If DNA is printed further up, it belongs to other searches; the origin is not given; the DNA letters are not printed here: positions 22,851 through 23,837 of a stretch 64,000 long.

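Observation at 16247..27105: Five consecutive secreted coiled-coil proteins with VirB5/TrbJ-like N-termini occupy the slot where rvh systems carry VirB6 paralogs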

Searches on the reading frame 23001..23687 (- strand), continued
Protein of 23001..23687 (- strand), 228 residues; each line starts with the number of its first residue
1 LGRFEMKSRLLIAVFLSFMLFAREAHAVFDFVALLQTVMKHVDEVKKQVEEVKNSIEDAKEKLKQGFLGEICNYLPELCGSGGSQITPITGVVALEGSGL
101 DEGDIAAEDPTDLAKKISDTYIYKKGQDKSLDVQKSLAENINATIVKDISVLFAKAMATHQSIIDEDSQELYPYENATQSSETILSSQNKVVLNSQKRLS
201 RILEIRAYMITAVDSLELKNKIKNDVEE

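Call 88: find_encoding_contigs(protein=P0016, flank=10000, max_places=3)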
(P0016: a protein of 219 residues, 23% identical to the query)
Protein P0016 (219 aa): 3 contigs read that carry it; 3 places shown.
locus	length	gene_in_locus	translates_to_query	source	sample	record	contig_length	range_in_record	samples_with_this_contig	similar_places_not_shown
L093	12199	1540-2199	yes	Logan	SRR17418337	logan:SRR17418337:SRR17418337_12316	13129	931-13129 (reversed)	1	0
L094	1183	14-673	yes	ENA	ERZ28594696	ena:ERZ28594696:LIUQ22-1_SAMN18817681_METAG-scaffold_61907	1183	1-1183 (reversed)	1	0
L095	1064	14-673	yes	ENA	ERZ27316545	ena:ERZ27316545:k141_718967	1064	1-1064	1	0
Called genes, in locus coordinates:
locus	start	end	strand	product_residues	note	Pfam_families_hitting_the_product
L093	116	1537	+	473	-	-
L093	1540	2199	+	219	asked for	-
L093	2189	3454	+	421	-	-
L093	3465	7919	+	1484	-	PF01442:Apolipoprotein (weak)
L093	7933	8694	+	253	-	PF04335:VirB8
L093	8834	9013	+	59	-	-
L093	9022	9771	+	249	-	PF04335:VirB8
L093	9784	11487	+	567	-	PF03524:CagX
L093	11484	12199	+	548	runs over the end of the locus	?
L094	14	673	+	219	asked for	-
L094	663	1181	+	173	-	?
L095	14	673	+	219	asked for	-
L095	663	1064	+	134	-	?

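Call 89: find_encoding_contigs(protein=P0014, flank=10000, max_places=2)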
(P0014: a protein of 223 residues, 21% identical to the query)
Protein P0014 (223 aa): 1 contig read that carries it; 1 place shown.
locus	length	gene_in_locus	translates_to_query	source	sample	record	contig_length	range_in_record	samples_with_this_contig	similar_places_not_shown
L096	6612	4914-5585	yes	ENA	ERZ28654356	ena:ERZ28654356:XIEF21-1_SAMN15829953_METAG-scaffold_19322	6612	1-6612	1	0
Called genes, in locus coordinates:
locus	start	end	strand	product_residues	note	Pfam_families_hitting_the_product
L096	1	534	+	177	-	?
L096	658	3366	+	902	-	PF03135:CagE_TrbE_VirB, PF19044:P-loop_TraG (faint)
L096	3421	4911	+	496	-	-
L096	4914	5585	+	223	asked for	-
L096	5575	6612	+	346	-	?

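Call 90: find_encoding_contigs(protein=P0086, flank=10000, max_places=2)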
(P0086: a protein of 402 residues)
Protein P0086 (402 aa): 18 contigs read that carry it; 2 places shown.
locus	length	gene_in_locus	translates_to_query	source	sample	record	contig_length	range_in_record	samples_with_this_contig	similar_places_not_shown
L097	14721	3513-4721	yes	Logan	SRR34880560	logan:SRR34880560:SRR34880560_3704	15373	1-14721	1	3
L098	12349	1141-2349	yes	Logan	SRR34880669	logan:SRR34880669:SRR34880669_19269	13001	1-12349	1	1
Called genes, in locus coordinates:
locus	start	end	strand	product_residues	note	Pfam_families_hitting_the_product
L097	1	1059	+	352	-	?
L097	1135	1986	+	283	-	-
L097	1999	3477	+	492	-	-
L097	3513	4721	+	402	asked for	-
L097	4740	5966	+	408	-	-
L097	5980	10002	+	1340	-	-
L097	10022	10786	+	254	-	PF04335:VirB8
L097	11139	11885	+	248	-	PF04335:VirB8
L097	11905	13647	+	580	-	PF03524:CagX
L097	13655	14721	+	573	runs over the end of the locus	?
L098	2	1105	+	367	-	?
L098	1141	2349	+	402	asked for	-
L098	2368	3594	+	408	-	-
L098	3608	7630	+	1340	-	-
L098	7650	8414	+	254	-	PF04335:VirB8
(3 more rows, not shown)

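Call 91: find_encoding_contigs(protein=P0129, flank=10000, max_places=2)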
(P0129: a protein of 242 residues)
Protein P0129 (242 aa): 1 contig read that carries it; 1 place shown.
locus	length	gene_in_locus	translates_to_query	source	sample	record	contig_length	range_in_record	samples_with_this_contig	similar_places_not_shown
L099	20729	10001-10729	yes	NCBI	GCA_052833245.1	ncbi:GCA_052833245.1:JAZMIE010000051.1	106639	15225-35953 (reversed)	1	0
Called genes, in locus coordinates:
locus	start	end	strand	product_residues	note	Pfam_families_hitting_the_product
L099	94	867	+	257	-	PF02129:Peptidase_S15, PF00561:Abhydrolase_1, PF12146:Hydrolase_4, PF12697:Abhydrolase_6 (faint)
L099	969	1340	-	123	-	PF16320:Ribosomal_L12_N, PF00542:Ribosomal_L12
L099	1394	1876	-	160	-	PF00466:Ribosomal_L10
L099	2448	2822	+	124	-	PF04956:TrbC (weak)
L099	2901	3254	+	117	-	-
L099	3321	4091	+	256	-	-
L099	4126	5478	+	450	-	-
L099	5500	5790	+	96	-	-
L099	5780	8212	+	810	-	PF27097:VirB4_TrbE_N, PF03135:CagE_TrbE_VirB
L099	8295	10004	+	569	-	-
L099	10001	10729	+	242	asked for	-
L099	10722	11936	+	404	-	-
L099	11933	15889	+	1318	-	-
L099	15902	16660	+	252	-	PF04335:VirB8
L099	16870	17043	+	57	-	-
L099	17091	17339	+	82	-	-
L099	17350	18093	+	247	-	PF04335:VirB8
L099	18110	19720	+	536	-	PF03524:CagX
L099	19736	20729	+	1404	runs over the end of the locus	-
